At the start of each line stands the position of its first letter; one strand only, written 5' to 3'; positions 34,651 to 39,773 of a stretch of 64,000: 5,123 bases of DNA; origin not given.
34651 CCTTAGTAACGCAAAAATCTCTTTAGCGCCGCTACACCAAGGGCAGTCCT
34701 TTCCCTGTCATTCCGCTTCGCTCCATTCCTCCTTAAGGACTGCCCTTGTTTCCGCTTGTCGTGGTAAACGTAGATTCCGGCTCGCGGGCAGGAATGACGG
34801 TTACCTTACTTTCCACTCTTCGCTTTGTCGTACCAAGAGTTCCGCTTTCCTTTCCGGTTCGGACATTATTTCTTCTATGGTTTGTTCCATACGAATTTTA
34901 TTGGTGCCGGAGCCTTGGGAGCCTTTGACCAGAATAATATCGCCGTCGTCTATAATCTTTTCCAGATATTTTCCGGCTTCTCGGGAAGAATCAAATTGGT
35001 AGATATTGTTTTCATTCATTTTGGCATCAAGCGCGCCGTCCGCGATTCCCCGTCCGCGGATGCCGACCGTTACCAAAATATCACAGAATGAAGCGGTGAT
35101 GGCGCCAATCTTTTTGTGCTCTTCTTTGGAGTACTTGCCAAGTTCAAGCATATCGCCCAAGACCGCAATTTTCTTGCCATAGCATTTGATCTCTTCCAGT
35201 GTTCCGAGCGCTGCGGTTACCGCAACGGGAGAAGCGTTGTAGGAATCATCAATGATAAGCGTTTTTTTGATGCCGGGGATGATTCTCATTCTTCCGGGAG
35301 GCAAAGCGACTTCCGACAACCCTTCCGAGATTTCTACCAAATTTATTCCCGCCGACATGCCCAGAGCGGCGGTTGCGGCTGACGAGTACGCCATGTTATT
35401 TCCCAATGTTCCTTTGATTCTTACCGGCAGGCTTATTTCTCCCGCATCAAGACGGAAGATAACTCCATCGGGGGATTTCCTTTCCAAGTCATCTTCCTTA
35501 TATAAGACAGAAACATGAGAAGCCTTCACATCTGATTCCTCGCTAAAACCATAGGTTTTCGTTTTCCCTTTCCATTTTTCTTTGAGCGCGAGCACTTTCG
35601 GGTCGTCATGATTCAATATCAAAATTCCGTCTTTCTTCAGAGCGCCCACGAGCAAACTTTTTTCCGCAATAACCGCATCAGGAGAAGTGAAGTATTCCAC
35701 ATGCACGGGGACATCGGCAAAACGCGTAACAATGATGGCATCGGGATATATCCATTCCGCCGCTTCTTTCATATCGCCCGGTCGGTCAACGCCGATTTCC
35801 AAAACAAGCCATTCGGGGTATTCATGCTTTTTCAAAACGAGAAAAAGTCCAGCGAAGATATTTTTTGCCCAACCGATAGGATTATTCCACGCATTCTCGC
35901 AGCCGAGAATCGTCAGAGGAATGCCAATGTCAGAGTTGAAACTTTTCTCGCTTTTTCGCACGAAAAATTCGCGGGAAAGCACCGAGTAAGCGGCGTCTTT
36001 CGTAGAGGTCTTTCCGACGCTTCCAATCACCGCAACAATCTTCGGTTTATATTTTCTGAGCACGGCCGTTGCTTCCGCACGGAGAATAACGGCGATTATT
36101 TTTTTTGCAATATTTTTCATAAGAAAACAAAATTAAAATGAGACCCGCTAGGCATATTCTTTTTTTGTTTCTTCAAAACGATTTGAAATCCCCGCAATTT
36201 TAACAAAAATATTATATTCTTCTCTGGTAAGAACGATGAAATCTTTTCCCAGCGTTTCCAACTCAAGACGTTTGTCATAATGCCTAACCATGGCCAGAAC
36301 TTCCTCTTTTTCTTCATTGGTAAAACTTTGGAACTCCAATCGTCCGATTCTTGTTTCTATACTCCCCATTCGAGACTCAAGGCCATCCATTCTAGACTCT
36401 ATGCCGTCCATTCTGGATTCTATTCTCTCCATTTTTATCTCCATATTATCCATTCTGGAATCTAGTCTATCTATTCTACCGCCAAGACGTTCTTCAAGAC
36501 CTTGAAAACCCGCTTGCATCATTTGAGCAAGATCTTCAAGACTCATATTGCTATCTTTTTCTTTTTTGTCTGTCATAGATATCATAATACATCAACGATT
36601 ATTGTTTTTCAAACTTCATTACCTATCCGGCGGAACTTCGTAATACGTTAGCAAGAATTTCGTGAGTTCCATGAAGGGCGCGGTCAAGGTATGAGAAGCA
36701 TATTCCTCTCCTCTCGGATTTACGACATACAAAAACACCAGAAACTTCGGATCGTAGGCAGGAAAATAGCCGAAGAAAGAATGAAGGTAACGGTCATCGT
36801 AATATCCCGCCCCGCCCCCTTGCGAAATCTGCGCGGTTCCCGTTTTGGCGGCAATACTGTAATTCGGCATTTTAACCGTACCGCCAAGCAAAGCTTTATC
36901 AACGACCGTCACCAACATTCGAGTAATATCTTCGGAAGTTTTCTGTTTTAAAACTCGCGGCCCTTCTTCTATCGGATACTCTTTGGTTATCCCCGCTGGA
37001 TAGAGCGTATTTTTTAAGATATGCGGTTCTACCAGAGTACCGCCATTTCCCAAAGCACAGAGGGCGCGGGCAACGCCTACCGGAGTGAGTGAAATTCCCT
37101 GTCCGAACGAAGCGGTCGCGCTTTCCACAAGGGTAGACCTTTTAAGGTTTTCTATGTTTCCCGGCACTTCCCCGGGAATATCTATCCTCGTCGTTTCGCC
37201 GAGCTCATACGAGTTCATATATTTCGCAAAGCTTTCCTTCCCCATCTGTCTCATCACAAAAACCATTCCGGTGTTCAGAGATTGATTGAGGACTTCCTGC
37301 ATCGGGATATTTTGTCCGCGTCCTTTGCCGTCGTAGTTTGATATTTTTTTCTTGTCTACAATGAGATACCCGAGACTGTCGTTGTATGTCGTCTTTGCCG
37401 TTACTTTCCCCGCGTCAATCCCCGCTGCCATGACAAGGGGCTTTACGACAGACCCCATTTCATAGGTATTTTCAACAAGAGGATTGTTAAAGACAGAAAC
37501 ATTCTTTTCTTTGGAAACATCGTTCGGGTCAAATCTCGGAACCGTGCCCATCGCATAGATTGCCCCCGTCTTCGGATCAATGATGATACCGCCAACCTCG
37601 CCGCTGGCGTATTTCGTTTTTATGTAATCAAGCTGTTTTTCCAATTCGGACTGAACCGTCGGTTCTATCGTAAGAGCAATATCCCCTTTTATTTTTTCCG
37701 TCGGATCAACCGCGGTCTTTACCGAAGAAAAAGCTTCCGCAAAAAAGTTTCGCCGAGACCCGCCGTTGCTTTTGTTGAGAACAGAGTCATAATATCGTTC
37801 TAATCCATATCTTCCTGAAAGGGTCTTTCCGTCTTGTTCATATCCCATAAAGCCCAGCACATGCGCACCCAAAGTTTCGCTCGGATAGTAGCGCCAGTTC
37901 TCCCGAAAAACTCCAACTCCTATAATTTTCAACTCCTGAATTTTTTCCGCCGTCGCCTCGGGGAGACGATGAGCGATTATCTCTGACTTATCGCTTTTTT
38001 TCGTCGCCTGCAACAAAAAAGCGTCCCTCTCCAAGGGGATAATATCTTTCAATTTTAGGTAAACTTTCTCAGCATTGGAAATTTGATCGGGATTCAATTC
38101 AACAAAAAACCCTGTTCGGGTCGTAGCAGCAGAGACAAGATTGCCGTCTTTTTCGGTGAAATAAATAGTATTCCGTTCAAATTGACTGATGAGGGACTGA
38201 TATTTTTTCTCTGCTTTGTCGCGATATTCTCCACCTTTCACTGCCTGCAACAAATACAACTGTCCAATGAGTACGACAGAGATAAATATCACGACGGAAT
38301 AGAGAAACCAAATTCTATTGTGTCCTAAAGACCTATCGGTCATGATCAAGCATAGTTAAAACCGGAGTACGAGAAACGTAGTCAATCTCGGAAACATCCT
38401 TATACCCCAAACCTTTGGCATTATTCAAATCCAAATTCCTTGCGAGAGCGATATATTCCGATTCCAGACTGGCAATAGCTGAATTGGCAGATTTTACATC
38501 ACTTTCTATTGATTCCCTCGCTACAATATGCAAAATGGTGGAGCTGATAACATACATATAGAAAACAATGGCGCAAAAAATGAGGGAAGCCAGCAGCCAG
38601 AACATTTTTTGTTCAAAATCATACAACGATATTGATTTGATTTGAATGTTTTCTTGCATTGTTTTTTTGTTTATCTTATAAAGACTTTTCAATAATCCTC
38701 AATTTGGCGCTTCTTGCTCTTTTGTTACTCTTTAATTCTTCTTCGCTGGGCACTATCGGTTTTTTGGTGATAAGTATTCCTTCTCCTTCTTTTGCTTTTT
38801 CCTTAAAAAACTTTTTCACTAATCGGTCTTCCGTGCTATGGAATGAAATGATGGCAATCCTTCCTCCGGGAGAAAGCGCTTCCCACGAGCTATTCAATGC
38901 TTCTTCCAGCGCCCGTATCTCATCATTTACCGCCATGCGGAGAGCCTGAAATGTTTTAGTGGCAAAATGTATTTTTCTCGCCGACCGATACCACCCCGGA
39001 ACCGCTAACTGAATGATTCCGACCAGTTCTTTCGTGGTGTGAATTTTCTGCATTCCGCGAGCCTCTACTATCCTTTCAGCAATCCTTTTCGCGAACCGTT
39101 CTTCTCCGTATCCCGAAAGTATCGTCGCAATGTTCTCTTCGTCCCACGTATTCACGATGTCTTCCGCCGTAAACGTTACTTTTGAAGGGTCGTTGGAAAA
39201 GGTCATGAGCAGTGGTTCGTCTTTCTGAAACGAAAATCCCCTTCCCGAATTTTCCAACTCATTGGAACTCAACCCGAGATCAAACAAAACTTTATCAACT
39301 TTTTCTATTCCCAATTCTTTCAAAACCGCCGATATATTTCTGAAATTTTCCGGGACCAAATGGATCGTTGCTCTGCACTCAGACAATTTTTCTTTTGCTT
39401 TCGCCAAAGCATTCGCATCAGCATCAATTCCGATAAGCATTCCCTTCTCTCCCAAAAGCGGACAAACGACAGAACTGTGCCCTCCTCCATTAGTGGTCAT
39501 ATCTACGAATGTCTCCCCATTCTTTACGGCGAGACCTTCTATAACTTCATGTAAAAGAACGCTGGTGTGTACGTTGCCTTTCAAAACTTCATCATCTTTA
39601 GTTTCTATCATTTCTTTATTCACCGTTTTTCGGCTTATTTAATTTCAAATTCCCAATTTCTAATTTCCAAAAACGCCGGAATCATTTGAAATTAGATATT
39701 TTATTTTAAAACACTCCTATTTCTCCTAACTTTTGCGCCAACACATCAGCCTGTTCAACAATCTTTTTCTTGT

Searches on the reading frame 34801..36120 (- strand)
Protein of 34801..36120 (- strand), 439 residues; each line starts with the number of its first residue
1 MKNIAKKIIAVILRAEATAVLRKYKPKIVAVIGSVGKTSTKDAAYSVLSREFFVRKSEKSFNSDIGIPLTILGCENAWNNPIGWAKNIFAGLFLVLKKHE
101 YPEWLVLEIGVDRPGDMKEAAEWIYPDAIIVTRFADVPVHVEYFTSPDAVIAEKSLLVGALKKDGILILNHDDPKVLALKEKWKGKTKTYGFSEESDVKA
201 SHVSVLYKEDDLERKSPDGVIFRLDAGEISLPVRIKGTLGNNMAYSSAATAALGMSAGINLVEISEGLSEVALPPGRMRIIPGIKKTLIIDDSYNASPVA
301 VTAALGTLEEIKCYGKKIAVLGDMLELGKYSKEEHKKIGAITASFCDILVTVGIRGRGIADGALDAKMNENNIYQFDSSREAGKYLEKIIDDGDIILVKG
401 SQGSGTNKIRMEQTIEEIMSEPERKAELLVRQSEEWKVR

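Call 64: search_protein_families(library=pfam, proteins=[window:34801-36120:-], max_evalue=0.00001)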
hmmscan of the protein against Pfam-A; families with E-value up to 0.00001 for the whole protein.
window:34801-36120:- (439 aa): 2 families
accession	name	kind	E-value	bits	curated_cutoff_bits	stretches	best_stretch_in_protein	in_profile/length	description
PF02875.26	Mur_ligase_C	-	2e-21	77.6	28.4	1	276-401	1-126/127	Mur ligase, glutamate ligase domain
PF08245.18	Mur_ligase_M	-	7.5e-19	68.9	24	1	33-238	3-187/200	Mur ligase middle domain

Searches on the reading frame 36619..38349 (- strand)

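Call 64: search_protein_families(library=pfam, proteins=[window:36619-38349:-], max_evalue=0.00001)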
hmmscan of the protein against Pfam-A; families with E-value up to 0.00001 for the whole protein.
window:36619-38349:- (576 aa): 2 families
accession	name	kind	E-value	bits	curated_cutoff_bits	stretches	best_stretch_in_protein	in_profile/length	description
PF00905.27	Transpeptidase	-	1.1e-66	225.5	22.1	1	255-558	4-292/299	Penicillin binding protein transpeptidase domain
PF03717.20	PBP_dimer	-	1.4e-09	39.1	24.4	1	74-198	17-165/180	Penicillin-binding Protein dimerisation domain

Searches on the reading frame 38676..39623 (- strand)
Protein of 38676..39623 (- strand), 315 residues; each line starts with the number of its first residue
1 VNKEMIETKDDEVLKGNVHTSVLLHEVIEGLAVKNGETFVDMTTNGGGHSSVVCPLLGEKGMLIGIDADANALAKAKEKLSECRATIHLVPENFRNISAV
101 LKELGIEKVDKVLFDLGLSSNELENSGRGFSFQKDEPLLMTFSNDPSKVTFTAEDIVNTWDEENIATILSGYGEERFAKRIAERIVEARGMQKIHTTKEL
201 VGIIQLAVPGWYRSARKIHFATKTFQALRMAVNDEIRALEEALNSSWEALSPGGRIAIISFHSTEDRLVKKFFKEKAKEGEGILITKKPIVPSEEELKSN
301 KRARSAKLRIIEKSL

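Call 64: search_protein_families(library=pfam, proteins=[window:38676-39623:-], max_evalue=0.00001)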
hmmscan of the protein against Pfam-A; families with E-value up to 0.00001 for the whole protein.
window:38676-39623:- (315 aa): 1 family
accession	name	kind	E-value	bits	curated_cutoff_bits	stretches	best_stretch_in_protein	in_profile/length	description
PF01795.25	Methyltransf_5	-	5.9e-98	328.6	27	1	18-313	3-308/309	MraW methylase family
